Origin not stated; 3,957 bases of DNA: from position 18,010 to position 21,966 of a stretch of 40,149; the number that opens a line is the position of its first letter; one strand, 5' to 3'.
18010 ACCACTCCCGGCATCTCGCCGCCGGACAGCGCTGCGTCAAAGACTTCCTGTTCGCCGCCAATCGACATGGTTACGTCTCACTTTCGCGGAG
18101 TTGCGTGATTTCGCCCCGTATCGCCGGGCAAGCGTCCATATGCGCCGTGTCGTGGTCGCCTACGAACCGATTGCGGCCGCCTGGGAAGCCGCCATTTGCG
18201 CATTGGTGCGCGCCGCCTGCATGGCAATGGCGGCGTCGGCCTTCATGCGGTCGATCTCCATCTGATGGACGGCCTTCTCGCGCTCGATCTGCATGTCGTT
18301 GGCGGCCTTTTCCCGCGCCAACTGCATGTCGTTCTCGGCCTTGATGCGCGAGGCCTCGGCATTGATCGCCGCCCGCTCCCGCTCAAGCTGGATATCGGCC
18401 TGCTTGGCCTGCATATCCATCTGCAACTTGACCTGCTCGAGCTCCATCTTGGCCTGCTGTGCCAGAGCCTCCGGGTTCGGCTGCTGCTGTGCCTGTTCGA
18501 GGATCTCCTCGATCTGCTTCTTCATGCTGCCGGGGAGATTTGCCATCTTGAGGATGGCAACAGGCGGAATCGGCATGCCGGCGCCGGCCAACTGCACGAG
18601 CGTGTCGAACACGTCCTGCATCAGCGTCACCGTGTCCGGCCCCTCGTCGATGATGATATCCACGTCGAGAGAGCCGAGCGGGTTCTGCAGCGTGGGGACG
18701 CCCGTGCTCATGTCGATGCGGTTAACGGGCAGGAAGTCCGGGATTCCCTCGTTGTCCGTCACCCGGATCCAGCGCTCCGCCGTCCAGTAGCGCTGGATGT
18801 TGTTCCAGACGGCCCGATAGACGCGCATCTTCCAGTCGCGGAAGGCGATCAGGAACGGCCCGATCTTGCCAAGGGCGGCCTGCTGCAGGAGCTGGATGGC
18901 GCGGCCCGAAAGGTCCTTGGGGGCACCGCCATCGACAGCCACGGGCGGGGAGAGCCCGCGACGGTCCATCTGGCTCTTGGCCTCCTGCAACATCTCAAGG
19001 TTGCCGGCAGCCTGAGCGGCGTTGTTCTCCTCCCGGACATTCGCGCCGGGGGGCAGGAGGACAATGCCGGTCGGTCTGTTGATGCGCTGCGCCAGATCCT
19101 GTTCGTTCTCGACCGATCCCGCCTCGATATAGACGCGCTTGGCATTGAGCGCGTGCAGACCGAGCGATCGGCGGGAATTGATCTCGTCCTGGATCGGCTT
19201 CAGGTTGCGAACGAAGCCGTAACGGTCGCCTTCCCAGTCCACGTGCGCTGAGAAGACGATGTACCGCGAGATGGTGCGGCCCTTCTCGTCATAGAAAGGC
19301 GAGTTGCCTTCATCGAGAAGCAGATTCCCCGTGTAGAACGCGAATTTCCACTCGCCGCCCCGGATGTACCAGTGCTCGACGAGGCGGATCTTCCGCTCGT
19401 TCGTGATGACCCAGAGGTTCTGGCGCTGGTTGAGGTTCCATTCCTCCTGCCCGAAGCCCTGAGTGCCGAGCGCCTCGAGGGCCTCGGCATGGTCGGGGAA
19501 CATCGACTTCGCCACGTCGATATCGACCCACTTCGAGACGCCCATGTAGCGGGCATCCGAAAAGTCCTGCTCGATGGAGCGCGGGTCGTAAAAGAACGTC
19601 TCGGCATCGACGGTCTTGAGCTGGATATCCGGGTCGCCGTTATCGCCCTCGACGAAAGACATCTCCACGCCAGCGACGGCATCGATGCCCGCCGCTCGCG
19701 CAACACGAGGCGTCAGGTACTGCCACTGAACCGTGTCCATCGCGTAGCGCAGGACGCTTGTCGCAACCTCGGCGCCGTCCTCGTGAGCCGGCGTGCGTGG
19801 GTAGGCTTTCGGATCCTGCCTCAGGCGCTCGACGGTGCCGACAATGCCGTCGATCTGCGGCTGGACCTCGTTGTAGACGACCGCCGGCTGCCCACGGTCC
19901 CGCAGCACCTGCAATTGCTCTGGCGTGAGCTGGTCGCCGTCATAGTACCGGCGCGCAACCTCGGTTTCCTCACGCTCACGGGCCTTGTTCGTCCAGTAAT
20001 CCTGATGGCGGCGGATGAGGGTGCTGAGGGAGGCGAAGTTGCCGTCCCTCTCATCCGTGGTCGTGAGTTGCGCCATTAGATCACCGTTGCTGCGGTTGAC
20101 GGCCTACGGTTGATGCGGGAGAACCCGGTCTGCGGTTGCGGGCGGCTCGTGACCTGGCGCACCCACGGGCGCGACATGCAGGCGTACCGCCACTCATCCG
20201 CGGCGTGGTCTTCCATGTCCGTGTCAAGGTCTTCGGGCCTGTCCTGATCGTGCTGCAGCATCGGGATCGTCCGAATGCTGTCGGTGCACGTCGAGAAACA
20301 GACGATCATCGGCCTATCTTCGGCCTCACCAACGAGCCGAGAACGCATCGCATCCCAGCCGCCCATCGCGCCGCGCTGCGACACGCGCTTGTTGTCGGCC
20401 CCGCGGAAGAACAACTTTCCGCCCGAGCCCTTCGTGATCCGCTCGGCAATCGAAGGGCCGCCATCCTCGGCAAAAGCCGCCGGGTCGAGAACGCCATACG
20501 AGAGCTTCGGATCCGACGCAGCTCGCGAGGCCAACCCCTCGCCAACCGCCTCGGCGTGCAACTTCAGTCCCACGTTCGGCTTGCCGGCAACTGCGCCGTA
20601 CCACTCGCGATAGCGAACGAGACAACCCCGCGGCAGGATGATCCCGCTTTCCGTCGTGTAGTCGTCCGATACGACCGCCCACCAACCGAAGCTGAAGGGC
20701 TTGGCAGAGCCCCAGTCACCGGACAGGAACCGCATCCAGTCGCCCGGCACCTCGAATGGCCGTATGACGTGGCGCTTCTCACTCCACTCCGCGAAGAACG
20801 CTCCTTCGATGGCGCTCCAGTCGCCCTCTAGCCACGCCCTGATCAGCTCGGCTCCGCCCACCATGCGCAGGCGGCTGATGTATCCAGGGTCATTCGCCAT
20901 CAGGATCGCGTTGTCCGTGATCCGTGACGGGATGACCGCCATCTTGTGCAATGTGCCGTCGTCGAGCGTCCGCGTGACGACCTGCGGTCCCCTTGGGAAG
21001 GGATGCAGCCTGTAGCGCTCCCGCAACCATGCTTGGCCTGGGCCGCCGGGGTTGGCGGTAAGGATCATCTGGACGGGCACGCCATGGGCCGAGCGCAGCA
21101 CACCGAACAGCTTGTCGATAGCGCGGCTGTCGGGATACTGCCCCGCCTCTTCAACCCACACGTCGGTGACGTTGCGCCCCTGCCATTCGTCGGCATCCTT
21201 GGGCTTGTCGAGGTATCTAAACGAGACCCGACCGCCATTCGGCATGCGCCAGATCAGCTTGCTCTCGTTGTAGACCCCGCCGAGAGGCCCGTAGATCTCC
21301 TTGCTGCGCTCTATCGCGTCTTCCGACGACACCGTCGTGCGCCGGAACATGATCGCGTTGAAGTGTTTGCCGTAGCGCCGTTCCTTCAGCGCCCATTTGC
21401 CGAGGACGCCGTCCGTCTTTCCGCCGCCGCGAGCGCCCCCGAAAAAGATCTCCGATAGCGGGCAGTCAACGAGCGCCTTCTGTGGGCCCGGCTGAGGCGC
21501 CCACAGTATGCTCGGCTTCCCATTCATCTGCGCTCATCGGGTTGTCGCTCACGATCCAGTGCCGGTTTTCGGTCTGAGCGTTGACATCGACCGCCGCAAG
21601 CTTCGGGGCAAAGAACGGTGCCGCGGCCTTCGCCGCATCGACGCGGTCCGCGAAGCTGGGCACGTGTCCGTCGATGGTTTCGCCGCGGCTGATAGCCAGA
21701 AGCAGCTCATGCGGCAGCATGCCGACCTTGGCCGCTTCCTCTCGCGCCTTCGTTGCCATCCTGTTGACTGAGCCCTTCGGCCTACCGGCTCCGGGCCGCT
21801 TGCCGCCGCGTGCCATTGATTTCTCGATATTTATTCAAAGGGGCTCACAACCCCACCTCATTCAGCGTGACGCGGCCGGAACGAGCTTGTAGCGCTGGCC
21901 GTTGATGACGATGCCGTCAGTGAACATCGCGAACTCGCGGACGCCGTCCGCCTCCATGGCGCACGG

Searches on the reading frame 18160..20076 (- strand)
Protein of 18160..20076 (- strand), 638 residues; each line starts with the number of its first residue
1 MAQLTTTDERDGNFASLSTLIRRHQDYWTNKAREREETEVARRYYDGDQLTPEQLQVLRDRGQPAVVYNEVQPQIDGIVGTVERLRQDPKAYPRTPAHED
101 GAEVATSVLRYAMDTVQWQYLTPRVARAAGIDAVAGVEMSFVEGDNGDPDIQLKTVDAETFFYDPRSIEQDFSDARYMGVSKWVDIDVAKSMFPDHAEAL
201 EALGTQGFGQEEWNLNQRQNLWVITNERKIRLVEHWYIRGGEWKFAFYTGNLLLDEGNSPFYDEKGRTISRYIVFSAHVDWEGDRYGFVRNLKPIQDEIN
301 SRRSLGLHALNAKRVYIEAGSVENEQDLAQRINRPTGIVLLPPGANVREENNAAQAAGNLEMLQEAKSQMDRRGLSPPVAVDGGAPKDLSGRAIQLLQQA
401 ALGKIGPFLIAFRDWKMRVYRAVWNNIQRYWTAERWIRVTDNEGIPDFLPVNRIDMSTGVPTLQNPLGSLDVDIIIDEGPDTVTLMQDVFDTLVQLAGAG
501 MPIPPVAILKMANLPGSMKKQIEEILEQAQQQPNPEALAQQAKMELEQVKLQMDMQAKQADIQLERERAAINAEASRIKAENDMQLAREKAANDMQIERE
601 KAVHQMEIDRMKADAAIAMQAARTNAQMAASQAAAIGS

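Call 8: search_protein_families(library=pfam, proteins=[window:18160-20076:-], max_evalue=0.01)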
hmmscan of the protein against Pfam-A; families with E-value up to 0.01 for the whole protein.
window:18160-20076:- (638 aa): 1 family
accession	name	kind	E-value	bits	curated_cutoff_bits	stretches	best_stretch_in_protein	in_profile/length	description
PF16510.12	P22_portal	-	4.3e-105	352.9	26.1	1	22-567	2-583/594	Phage P22-like portal protein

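Call 9: search_protein_families(library=phrogs, proteins=[window:18160-20076:-], max_evalue=0.01)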
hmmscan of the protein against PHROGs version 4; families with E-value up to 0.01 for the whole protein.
window:18160-20076:- (638 aa): 4 families
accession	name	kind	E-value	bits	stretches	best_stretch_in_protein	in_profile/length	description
phrog_156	-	head and packaging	3.5e-99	334.1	1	16-630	11-667/681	portal protein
phrog_18470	-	head and packaging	2.6e-21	76.8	1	34-201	38-206/232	portal protein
phrog_32380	-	unknown function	1.3e-05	25.6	1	38-301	24-270/287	-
phrog_1216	-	head and packaging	0.0026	17.3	0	520-631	587-699/714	portal protein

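Call 55: search_dna_similar(query=window:18160-20076:-, collection=phages, mode=protein, max_evalue=1e-20, max_rows=12)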
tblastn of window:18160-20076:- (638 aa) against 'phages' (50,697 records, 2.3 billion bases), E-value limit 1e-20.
Records with a match: 44; places in all: 44; records where one place covers at least 80% of the query: 1.
Best place of each record, by identity: <60% 44.
By first word of the organism name: Ralstonia 30; Pseudomonas 4; Pseudanabaena 3; Klebsiella 3; Sinorhizobium 2; Phage 1; Erwinia 1.
By host as written in the record: Ralstonia pseudosolanacearum 6; Ralstonia pseudosolanacearum I-31 (MT043) 5; Ralstonia solanacearum 5; Ralstonia pseudosolanacearum I-33 (MT061) 4; Ralstonia pseudosolanacearum I-15 (MT014) 4; Pseudanabaena sp. 3; Klebsiella pneumoniae NI9 3; Ralstonia pseudosolanacearum I-31 (MT035) 2; and 9 more.
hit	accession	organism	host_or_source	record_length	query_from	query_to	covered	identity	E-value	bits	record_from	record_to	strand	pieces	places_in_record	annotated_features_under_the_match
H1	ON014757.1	Pseudanabaena phage Pam5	Pseudanabaena sp.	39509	44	572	83%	32.5%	2e-79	280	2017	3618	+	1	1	portal protein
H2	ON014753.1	Pseudanabaena phage Pam1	Pseudanabaena sp.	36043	44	519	75%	33.6%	5e-62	229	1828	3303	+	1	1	portal protein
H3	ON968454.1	Pseudanabaena phage Pan3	Pseudanabaena sp.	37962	5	514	80%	30.3%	2e-77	275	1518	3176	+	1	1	portal protein | terminase large subunit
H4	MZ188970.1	Phage CBW1004C-Prop1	-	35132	44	516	74%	30.2%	4e-69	250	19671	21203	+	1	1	6-phosphogluconolactonase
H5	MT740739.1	Ralstonia phage Gerry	Ralstonia pseudosolanacearum I-33 ...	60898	44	514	74%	26.3%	4e-33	142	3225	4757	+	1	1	hypothetical protein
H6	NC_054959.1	Ralstonia phage Gerry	Ralstonia pseudosolanacearum I-33 ...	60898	44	514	74%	26.3%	4e-33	142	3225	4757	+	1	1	portal protein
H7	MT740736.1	Ralstonia phage Eline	Ralstonia pseudosolanacearum I-33 ...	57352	44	514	74%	26.3%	5e-33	142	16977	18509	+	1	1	hypothetical protein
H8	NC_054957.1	Ralstonia phage Eline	Ralstonia pseudosolanacearum I-33 ...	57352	44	514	74%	26.3%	5e-33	142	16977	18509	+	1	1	portal protein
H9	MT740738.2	Ralstonia phage Gamede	Ralstonia pseudosolanacearum I-31 ...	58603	44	514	74%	26.3%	5e-33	142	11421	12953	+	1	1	portal protein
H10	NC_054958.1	Ralstonia phage Gamede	Ralstonia pseudosolanacearum I-31 ...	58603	44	514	74%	26.3%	5e-33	142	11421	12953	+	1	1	portal protein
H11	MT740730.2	Ralstonia phage Cimandef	Ralstonia pseudosolanacearum I-31 ...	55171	44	514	74%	26.3%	5e-33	142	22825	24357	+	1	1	portal protein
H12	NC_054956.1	Ralstonia phage Cimandef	Ralstonia pseudosolanacearum I-31 ...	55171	44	514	74%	26.3%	5e-33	142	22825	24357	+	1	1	portal protein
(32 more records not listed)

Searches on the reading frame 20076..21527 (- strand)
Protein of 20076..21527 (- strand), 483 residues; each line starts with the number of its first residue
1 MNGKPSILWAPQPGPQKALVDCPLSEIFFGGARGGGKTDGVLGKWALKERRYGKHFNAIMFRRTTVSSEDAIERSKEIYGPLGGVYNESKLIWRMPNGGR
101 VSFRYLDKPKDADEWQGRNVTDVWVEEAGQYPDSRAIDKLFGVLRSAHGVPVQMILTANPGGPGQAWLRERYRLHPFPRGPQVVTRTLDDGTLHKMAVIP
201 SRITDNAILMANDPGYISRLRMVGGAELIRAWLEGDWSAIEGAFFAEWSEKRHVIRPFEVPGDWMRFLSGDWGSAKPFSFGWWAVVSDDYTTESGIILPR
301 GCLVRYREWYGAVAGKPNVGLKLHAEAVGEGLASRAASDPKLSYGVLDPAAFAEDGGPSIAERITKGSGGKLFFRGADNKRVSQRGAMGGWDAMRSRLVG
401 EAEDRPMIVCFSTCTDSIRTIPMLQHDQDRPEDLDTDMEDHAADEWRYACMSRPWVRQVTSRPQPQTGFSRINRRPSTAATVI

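Call 8: search_protein_families(library=pfam, proteins=[window:20076-21527:-], max_evalue=0.01)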
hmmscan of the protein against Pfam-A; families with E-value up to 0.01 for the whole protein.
window:20076-21527:- (483 aa): 2 families
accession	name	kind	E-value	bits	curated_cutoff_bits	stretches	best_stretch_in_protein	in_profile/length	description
PF04466.19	Terminase_3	-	5.8e-08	32.9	23.2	1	31-172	9-148/201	Phage terminase large subunit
PF03237.21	Terminase_6N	-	1.4e-05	25.3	22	1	52-245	23-208/215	Terminase large subunit, T4likevirus-type, N-terminal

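Call 9: search_protein_families(library=phrogs, proteins=[window:20076-21527:-], max_evalue=0.01)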
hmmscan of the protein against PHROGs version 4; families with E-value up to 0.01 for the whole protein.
window:20076-21527:- (483 aa): 6 families
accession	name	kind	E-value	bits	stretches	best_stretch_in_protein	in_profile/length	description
phrog_979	-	head and packaging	8.8e-33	114.9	1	9-251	151-423/642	terminase large subunit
phrog_2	-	head and packaging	1.7e-31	110.8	1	5-460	261-600/807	terminase large subunit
phrog_9526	-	head and packaging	8e-10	39.6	1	8-161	7-166/280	terminase large subunit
phrog_10250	-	head and packaging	1.7e-05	25.7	0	227-288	8-67/228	terminase large subunit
phrog_5653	-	head and packaging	4.5e-05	24.3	0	235-285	1-52/199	terminase large subunit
phrog_3717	-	head and packaging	0.00066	20.2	1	31-174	30-177/277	terminase large subunit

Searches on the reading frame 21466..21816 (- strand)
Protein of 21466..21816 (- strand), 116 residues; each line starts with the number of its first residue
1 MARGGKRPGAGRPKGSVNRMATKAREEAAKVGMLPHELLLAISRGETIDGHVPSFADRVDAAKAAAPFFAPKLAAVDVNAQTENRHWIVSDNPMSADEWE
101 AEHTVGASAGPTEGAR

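Call 8: search_protein_families(library=pfam, proteins=[window:21466-21816:-], max_evalue=0.01)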
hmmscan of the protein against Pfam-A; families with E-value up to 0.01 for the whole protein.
window:21466-21816:- (116 aa): 0 families

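Call 9: search_protein_families(library=phrogs, proteins=[window:21466-21816:-], max_evalue=0.01)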
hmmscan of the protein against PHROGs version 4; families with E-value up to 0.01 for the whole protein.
window:21466-21816:- (116 aa): 2 families
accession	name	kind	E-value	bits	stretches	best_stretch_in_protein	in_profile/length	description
phrog_15261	-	unknown function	3.6e-13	50.8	1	1-89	6-89/99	-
phrog_18735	-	head and packaging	2.9e-05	25.4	1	2-76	8-72/101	terminase small subunit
